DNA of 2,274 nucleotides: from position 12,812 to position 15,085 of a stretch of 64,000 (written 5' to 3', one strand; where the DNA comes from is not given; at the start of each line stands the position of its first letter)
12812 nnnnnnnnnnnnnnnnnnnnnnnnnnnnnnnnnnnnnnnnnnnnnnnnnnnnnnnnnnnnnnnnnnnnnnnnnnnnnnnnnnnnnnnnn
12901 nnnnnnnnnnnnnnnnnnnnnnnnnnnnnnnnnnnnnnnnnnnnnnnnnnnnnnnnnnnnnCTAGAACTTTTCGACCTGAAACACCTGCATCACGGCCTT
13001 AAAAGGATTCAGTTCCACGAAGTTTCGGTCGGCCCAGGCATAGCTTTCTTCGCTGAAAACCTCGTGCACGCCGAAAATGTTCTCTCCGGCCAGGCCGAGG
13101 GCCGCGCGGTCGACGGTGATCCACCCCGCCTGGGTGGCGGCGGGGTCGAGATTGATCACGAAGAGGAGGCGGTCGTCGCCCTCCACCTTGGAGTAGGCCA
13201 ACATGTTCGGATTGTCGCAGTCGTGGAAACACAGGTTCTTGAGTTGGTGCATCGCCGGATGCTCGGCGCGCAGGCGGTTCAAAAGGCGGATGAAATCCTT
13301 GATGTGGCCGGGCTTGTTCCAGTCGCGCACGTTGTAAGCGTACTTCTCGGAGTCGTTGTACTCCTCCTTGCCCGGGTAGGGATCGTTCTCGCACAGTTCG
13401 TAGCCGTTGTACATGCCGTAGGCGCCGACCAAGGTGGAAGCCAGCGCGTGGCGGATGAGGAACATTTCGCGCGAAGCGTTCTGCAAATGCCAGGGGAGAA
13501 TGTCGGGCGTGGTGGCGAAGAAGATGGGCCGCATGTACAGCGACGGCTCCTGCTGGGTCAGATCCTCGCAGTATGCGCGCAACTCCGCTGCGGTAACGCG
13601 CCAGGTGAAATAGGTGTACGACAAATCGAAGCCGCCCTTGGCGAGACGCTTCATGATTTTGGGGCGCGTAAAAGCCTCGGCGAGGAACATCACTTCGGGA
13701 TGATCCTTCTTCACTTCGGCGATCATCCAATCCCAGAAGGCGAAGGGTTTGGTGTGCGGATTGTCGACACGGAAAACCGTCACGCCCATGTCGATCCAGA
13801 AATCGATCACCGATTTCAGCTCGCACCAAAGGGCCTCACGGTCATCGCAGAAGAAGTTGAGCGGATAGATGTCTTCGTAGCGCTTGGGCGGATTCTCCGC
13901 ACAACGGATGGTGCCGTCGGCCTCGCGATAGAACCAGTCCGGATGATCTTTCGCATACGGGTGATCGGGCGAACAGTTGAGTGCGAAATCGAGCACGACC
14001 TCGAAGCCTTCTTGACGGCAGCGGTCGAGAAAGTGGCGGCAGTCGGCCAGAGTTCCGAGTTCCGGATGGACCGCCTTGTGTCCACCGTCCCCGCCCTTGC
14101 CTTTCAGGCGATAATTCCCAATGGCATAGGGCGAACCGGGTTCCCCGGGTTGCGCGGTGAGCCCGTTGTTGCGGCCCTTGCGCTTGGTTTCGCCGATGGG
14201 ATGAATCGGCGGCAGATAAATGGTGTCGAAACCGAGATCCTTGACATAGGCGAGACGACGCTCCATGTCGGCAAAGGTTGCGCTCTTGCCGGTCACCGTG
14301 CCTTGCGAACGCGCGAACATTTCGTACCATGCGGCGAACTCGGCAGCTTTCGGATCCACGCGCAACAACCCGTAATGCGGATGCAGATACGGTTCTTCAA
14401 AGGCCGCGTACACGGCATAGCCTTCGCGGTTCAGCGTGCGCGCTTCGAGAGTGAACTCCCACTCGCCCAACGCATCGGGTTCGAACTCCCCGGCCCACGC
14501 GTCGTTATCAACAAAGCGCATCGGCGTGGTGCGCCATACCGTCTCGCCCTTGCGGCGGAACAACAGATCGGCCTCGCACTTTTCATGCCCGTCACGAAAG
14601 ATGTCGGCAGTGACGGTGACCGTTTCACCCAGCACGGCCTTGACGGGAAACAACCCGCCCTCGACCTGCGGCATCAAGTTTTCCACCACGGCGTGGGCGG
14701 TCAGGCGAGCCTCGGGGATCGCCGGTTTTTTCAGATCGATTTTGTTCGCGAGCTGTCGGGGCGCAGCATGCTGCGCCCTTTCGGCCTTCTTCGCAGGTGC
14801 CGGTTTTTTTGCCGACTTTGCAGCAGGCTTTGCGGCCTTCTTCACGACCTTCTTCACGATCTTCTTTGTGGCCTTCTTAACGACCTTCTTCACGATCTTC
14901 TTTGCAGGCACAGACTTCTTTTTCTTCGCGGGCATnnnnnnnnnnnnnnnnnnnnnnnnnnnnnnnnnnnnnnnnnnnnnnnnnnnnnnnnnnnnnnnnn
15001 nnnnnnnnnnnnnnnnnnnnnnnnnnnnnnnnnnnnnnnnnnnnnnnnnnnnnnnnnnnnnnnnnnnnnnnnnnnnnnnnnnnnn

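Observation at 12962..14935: GlgE carries a histone-H1-like Lys-rich N-terminal tail encoded by tandem DNA repeats, and is TAATG-coupled to a GlgM/GlgA-type GT4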

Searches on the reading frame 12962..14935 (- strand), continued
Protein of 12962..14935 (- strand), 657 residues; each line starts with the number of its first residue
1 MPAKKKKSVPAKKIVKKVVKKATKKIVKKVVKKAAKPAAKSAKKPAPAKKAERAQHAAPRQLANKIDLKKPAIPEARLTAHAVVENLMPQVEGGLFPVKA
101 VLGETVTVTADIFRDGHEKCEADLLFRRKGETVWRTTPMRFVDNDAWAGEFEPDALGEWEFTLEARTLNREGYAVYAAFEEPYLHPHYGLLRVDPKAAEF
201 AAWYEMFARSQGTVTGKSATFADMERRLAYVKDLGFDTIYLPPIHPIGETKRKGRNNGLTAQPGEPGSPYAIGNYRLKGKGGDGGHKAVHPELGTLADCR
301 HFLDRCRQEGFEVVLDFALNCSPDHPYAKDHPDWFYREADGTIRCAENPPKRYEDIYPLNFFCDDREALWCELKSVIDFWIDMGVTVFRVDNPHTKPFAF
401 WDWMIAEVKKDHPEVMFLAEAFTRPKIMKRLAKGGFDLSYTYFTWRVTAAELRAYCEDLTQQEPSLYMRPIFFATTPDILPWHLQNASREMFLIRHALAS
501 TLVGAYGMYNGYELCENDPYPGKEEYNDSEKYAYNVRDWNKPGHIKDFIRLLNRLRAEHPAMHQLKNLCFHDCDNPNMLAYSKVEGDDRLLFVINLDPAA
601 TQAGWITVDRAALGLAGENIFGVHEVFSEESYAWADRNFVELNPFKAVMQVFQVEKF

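Call 24: find_encoding_contigs(protein=P0037, flank=10000, max_places=1)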
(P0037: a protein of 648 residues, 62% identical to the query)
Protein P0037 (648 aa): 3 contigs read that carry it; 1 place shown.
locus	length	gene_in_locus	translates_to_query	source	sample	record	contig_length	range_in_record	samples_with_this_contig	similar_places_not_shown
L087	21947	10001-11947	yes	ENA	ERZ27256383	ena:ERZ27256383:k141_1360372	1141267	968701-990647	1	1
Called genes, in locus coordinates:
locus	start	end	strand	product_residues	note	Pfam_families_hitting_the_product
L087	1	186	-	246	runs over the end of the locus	PF10096:DUF2334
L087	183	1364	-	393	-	PF13439:Glyco_transf_4 (weak), PF20706:GT4-conflict, PF00534:Glycos_transf_1, PF13692:Glyco_trans_1_4, PF13524:Glyco_trans_1_2 (weak)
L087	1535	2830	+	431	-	PF13439:Glyco_transf_4, PF13579:Glyco_trans_4_4, PF20706:GT4-conflict, PF00534:Glycos_transf_1, PF13692:Glyco_trans_1_4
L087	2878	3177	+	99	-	PF07876:Dabb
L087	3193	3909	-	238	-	PF02654:CobS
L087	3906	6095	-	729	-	PF17876:CSD2 (faint), PF18614:RNase_II_C_S1 (faint), PF00773:RNB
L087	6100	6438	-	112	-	-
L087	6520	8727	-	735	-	PF00989:PAS, PF02518:HATPase_c, PF00072:Response_reg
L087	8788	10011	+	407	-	PF20706:GT4-conflict, PF13439:Glyco_transf_4, PF13579:Glyco_trans_4_4, PF08323:Glyco_transf_5, PF00534:Glycos_transf_1, PF13692:Glyco_trans_1_4, PF13524:Glyco_trans_1_2 (faint)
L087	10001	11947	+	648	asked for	PF11896:GlgE_dom_N_S, PF21702:GLGE_C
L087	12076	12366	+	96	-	-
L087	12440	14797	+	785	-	PF01590:GAF, PF13185:GAF_2, PF05524:PEP-utilisers_N, PF00391:PEP-utilizers, PF02896:PEP-utilizers_C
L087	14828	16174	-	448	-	PF11638:DnaA_N, PF00308:Bac_DnaA, PF01695:IstB_IS21 (weak), PF08299:Bac_DnaA_C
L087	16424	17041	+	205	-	-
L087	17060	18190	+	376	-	PF00494:SQS_PSY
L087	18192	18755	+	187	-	PF01252:Peptidase_A8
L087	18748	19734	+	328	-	PF00849:PseudoU_synth_2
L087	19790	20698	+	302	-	PF08242:Methyltransf_12 (weak), PF13649:Methyltransf_25 (weak), PF13847:Methyltransf_31 (weak)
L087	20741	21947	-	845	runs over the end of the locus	PF01751:Toprim, PF01131:Topoisom_bac, PF13342:Toprim_Crpt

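Call 40: find_encoding_contigs(protein=P0005, flank=6000, max_places=1)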
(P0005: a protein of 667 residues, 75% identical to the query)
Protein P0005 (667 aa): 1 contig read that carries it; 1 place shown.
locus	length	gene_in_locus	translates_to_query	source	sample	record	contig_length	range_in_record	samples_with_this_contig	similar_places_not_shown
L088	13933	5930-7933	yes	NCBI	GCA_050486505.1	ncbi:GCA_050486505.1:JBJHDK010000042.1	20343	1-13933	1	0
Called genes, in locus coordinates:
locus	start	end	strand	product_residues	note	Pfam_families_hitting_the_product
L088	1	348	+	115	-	?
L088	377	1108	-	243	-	PF02654:CobS (faint)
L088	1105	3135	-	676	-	PF00773:RNB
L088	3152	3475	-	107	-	-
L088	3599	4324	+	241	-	-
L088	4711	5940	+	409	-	PF20706:GT4-conflict, PF13439:Glyco_transf_4, PF13579:Glyco_trans_4_4, PF08323:Glyco_transf_5, PF00534:Glycos_transf_1, PF13692:Glyco_trans_1_4, PF13524:Glyco_trans_1_2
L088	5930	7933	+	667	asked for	PF11896:GlgE_dom_N_S, PF00128:Alpha-amylase (faint), PF21702:GLGE_C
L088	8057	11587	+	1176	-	PF07686:V-set (faint), PF07679:I-set, PF13895:Ig_2 (faint), PF13927:Ig_3, PF13860:FlgD_ig (faint), PF28321:Ig_MYOM1 (faint), PF07679:I-set (weak), PF13927:Ig_3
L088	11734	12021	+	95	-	-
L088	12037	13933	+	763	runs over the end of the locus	PF01590:GAF, PF13185:GAF_2, PF13492:GAF_3 (weak), PF05524:PEP-utilisers_N, PF00391:PEP-utilizers, PF02896:PEP-utilizers_C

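Call 41: find_encoding_contigs(protein=P0002, flank=6000, max_places=1)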
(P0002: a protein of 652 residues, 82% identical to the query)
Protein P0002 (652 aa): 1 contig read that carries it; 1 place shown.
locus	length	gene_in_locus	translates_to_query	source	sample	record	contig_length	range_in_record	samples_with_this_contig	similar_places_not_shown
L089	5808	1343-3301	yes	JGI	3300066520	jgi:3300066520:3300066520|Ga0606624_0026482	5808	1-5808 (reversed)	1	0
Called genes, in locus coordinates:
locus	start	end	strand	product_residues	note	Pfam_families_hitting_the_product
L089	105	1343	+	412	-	PF20706:GT4-conflict, PF13439:Glyco_transf_4, PF13579:Glyco_trans_4_4, PF08323:Glyco_transf_5, PF00534:Glycos_transf_1, PF13692:Glyco_trans_1_4, PF13524:Glyco_trans_1_2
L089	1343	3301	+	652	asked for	PF11896:GlgE_dom_N_S, PF00128:Alpha-amylase (faint), PF21702:GLGE_C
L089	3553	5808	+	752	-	?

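Call 42: find_encoding_contigs(protein=P0007, flank=6000, max_places=1)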
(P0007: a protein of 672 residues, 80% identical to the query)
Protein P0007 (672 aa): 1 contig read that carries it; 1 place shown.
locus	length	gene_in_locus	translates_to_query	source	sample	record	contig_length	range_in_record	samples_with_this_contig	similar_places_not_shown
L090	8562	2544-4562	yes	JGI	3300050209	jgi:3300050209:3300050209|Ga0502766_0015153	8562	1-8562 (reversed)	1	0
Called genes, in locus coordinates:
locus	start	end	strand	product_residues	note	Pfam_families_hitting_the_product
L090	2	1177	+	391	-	?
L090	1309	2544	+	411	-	PF20706:GT4-conflict, PF13439:Glyco_transf_4, PF13579:Glyco_trans_4_4, PF08323:Glyco_transf_5, PF00534:Glycos_transf_1, PF13692:Glyco_trans_1_4, PF13524:Glyco_trans_1_2 (weak)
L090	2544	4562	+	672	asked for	PF11896:GlgE_dom_N_S, PF00128:Alpha-amylase, PF21702:GLGE_C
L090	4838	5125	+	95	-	-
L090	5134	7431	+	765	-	PF01590:GAF, PF13185:GAF_2, PF13492:GAF_3 (weak), PF05524:PEP-utilisers_N, PF00391:PEP-utilizers, PF02896:PEP-utilizers_C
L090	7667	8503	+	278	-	PF01678:DAP_epimerase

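Call 50: find_encoding_contigs(protein=P0016, flank=3000, max_places=1)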
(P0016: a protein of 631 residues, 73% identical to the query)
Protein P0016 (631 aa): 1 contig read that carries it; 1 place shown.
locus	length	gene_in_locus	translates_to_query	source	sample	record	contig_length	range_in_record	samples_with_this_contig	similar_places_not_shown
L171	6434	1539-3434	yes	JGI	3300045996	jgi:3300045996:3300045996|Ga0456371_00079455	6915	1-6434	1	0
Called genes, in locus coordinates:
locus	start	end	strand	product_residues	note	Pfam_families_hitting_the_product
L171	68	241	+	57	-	-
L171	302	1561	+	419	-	PF20706:GT4-conflict, PF13439:Glyco_transf_4, PF13579:Glyco_trans_4_4, PF08323:Glyco_transf_5, PF00534:Glycos_transf_1, PF13692:Glyco_trans_1_4, PF13524:Glyco_trans_1_2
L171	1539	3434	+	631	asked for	PF11896:GlgE_dom_N_S, PF00128:Alpha-amylase, PF21702:GLGE_C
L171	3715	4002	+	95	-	-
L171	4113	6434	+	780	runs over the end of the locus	PF01590:GAF, PF13185:GAF_2, PF13492:GAF_3, PF05524:PEP-utilisers_N, PF00391:PEP-utilizers, PF02896:PEP-utilizers_C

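Call 51: find_encoding_contigs(protein=P0011, flank=3000, max_places=1)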
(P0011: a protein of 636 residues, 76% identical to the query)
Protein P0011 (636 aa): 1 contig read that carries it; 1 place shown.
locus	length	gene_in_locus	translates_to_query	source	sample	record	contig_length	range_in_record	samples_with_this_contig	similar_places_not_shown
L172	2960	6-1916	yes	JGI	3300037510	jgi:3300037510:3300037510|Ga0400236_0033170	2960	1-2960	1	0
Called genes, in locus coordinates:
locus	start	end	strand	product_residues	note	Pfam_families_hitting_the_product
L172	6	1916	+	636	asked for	PF11896:GlgE_dom_N_S, PF00128:Alpha-amylase (faint), PF21702:GLGE_C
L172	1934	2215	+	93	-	-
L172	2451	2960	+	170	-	?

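Call 52: find_encoding_contigs(protein=P0020, flank=3000, max_places=1)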
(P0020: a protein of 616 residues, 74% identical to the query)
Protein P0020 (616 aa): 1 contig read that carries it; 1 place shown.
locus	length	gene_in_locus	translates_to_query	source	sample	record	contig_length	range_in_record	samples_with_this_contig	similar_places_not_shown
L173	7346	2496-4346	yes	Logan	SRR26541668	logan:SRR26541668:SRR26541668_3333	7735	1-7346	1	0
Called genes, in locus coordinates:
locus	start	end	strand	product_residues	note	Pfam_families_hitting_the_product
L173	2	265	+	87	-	?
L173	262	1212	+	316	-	PF10099:RskA_C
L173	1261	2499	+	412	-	PF20706:GT4-conflict, PF13439:Glyco_transf_4, PF13579:Glyco_trans_4_4, PF08323:Glyco_transf_5, PF00534:Glycos_transf_1, PF13692:Glyco_trans_1_4, PF13524:Glyco_trans_1_2 (weak)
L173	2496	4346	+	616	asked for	PF11896:GlgE_dom_N_S, PF00128:Alpha-amylase (weak), PF21702:GLGE_C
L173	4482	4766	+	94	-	-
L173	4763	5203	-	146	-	PF02954:HTH_8 (weak), PF13384:HTH_23 (faint)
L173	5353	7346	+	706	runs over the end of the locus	PF07715:Plug, PF00593:TonB_dep_Rec_b-barrel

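Call 53: find_encoding_contigs(protein=P0018, flank=3000, max_places=1)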
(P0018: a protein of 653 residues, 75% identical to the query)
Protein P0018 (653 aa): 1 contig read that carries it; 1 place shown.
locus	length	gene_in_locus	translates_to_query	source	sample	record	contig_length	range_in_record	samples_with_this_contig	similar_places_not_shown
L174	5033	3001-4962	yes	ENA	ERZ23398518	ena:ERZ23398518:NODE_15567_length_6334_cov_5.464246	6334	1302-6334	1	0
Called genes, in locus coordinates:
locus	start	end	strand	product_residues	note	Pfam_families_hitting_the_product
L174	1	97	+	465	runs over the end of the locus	?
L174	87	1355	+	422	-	PF01522:Polysacc_deac_1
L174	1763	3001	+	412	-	PF20706:GT4-conflict, PF13439:Glyco_transf_4, PF13579:Glyco_trans_4_4, PF08323:Glyco_transf_5, PF00534:Glycos_transf_1, PF13692:Glyco_trans_1_4, PF13524:Glyco_trans_1_2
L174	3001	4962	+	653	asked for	PF11896:GlgE_dom_N_S, PF00128:Alpha-amylase (faint), PF21702:GLGE_C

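Call 60: predict_structure(alignment_id=A1)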
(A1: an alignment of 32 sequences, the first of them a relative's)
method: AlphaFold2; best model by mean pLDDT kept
length: 657 residues; sequences in the alignment: 32
mean_pLDDT: 77.6   pTM: 0.79
mean pLDDT of the five models: 77.6, 76.2, 74.7, 74.1, 73.6
residues with pLDDT >= 90: 324; 70-90: 130; 50-70: 75; < 50: 128
segments of 3 or more residues with pLDDT < 50: 1-4, 9-67, 246-283, 323-328, 341-356
pLDDT, mean of each block of 10 residues (from residue 1): 41 36 35 39 40 37 44 57 90 94 95 85 96 97 94 97 89 69 91 94 88 85 93 94 55 43 41 44 60 87 96 85 49 52 43 50 81 89 94 86 96 95 81 92 84 94 94 73 75 92 87 57 63 77 87 95 93 97 96 96 97 92 94 96 95 93
secondary structure, 60 per line:
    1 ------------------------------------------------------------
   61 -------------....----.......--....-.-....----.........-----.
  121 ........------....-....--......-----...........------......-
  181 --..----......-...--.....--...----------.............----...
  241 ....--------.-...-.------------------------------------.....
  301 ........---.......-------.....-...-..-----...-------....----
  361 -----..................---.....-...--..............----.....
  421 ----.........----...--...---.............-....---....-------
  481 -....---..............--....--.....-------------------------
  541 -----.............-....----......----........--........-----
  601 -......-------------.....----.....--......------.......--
elements in order: H74-77 E82-88 E98-101 E106-114 E120-128 E135-138 E140-143 E146-151 E157-167 H174-179 E189-194 E201-205 H221-233 E238-244 H296-308 E312-318 H326-330 E343-345 H353-356 H366-383 E387-391 H398-411 E416-420 H425-433 E438-440 H449-461 H463-466 E470-473 H482-485 H489-502 E505-508 H511-515 H546-558 H560-563 E568-573 E578-585 E588-595 E602-607 E621-625 E630-634 E637-642 E649-655
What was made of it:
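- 14720..14935 (-): Polycationic disordered N-terminal tail (residues 1-72). Residues 1-4 and 9-67 have pLDDT below 50 and there is no secondary structure before residue 74 (call 60).
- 12962..14719 (-): GlgE catalytic core (residues 73-657): domain N, a much reduced domain S, the GH13 barrel with Asp391/Glu420/Asp478, and domain C. The first β-strand is residues 82-88 (call 60).
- On GlgE (GH13_3 maltosyltransferase): The model has a single short helix, 174-179 (call 60).
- Disorder: call 60. It sits in the first β-strand of domain N (call 60). AlphaFold predicts no helix (call 60). They are disordered and accessible (call 60).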

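Call 61: find_encoding_contigs(protein=P0026, flank=10000, max_places=1)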
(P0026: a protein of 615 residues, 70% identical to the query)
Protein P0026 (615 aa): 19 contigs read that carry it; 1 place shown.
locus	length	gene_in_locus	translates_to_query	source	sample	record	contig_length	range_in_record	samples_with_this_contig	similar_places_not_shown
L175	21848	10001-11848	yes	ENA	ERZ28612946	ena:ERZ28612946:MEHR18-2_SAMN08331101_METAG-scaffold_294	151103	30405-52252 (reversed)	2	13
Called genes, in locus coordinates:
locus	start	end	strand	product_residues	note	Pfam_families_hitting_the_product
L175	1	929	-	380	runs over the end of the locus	PF20706:GT4-conflict (weak), PF13439:Glyco_transf_4, PF00534:Glycos_transf_1, PF13692:Glyco_trans_1_4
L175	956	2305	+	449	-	PF13439:Glyco_transf_4, PF13579:Glyco_trans_4_4 (weak), PF20706:GT4-conflict, PF00534:Glycos_transf_1, PF13692:Glyco_trans_1_4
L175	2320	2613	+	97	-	PF07876:Dabb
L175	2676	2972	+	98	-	PF07876:Dabb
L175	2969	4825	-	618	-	-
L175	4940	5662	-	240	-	PF02654:CobS (weak)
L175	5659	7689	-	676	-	PF00773:RNB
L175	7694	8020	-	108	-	-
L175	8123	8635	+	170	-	-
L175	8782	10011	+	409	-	PF13439:Glyco_transf_4, PF13579:Glyco_trans_4_4, PF20706:GT4-conflict, PF08323:Glyco_transf_5, PF00534:Glycos_transf_1, PF13692:Glyco_trans_1_4, PF13524:Glyco_trans_1_2 (weak)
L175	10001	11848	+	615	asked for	PF11896:GlgE_dom_N_S, PF00128:Alpha-amylase (faint), PF21702:GLGE_C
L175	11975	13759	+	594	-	PF25788:Ig_Rha78A_N (faint), PF00041:fn3 (faint)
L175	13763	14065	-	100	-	PF05016:ParE_toxin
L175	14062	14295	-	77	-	PF09720:Unstab_antitox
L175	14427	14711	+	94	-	-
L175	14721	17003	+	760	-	PF01590:GAF, PF13185:GAF_2, PF13492:GAF_3 (weak), PF05524:PEP-utilisers_N, PF00391:PEP-utilizers, PF02896:PEP-utilizers_C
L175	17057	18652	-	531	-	PF11638:DnaA_N (weak), PF00308:Bac_DnaA, PF01695:IstB_IS21, PF08299:Bac_DnaA_C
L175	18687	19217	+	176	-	-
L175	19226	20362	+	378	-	PF00494:SQS_PSY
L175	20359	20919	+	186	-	PF01252:Peptidase_A8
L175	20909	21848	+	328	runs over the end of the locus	PF01479:S4 (weak), PF00849:PseudoU_synth_2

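Call 87: fold_search(model_id=the predicted structure, library=pdb)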
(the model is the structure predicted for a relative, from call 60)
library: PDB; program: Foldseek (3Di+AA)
matches with E <= 10: 1987; with E <= 0.001: 369
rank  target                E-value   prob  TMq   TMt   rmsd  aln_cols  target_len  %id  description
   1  4cn1_A                9.1e-62  1.00  0.72  0.73   7.6       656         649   39  GlgE isoform 1 from Streptomyces coelicolor D394A mutant with maltose- 1-phosphate bound (released 2014-05-21)
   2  5lgw_A                3.5e-61  1.00  0.72  0.73   7.5       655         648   39  GlgE isoform 1 from Streptomyces coelicolor D394A mutant co-crystallised with maltodextrin (released 2016-08-17)
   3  4u2z_A                5.3e-61  1.00  0.72  0.73   7.5       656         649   39  X-ray crystal structure of an Sco GlgEI-V279S/1,2,2-trifluromaltose complex (released 2015-07-22)
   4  5vt4_C                1.2e-60  1.00  0.72  0.74   7.8       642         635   40  Sco GlgEI-V279S in complex with a pyrolidene-based methyl-phosphonate compound (released 2017-06-07)
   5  4cn4_A                1.5e-60  1.00  0.72  0.73   7.6       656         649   39  GlgE isoform 1 from Streptomyces coelicolor E423A mutant with 2-deoxy- 2-fluoro-beta-maltosyl modification (released 2014-05-21)
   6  3zss_A                3.2e-60  1.00  0.72  0.73   7.6       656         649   39  Apo form of GlgE isoform 1 from Streptomyces coelicolor (released 2011-09-14)
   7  5vt4_A                3.8e-60  1.00  0.72  0.73   7.6       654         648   39  Sco GlgEI-V279S in complex with a pyrolidene-based methyl-phosphonate compound (released 2017-06-07)
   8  5cgm_B                4.5e-60  1.00  0.73  0.72   7.6       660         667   37  Structure of Mycobacterium thermoresistibile GlgE in complex with maltose at 1.95A resolution (released 2015-12-09)
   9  4u3c_A                1.1e-59  1.00  0.73  0.73   7.6       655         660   38  Docking Site of Maltohexaose in the Mtb GlgE (released 2015-07-22)
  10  4u33_A                4.6e-59  1.00  0.73  0.73   7.2       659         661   38  Structure of Mtb GlgE bound to maltose (released 2015-07-22)
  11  5cgm_A                1.9e-58  1.00  0.73  0.72   7.6       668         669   36  Structure of Mycobacterium thermoresistibile GlgE in complex with maltose at 1.95A resolution (released 2015-12-09)
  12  5cim_B                2.8e-58  1.00  0.73  0.71   7.6       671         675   37  Structure of Mycobacterium thermoresistibile GlgE in complex with maltose (cocrystallisation with maltose-1-phosphate) (released 2015-12-09)
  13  5cj5_B                9.1e-56  1.00  0.72  0.70   8.0       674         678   37  Structure of Mycobacterium thermoresistibile GlgE APO form at 3.13A resolution (released 2015-12-09)
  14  5cim_A                4.1e-54  1.00  0.70  0.72   6.5       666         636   34  Structure of Mycobacterium thermoresistibile GlgE in complex with maltose (cocrystallisation with maltose-1-phosphate) (released 2015-12-09)
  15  5cj5_A                3.0e-46  1.00  0.68  0.68   8.2       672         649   35  Structure of Mycobacterium thermoresistibile GlgE APO form at 3.13A resolution (released 2015-12-09)
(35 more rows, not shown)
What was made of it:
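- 12962..14935 (-): glgE: whole ORF, 657 aa plus stop. The Foldseek top 15 hits are all GlgE, TM about 0.72 (call 87).
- On GlgE (GH13_3 maltosyltransferase): The Foldseek top 15 are all GlgE (call 87).
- Closest known: GlgE, α-1,4-glucan:maltose-1-phosphate maltosyltransferase. Same: The predicted fold matches GlgE structures at TM about 0.72 (call 87).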

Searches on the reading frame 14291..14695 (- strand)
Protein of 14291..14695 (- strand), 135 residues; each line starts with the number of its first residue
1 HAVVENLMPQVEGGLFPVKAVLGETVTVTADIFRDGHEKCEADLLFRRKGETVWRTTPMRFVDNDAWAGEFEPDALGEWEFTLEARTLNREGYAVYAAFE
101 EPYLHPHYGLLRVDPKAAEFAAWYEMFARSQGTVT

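Call 48: find_related_loci(query=A2, collection=metagenome_contigs, flank=2500)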
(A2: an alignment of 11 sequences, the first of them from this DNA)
Query A2 (135 aa) in metagenome_contigs; peptide patterns used: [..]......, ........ (x = any residue, [..] = any of these).
600 stretches matched a pattern (row limit reached: there are more); 493 encode a relative of the query (tblastn E <= 1e-3); the best 80 are kept; 80 distinct loci.
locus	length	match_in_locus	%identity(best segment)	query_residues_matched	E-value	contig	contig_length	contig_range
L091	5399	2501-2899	77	1-133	5e-70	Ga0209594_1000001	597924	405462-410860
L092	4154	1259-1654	58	1-132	4e-48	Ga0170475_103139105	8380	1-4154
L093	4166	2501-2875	45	2-134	4e-29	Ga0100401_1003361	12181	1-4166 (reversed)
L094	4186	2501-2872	38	3-134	3e-26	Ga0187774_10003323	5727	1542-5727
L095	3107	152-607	38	3-132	4e-26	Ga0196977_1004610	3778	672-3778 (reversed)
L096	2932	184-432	53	3-85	1e-25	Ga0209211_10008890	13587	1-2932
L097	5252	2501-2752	50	2-85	3e-25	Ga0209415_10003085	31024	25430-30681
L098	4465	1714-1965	52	2-85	1e-24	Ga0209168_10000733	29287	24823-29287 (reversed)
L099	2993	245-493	51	3-85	3e-24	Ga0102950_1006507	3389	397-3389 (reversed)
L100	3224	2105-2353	48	3-85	1e-24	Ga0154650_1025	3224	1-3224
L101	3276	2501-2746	51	4-85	1e-24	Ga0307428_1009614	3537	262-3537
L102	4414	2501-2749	48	3-85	2e-24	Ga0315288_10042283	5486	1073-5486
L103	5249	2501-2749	53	3-85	2e-24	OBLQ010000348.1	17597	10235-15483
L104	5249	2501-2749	52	3-85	3e-24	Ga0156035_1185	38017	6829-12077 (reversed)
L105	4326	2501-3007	34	3-132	4e-24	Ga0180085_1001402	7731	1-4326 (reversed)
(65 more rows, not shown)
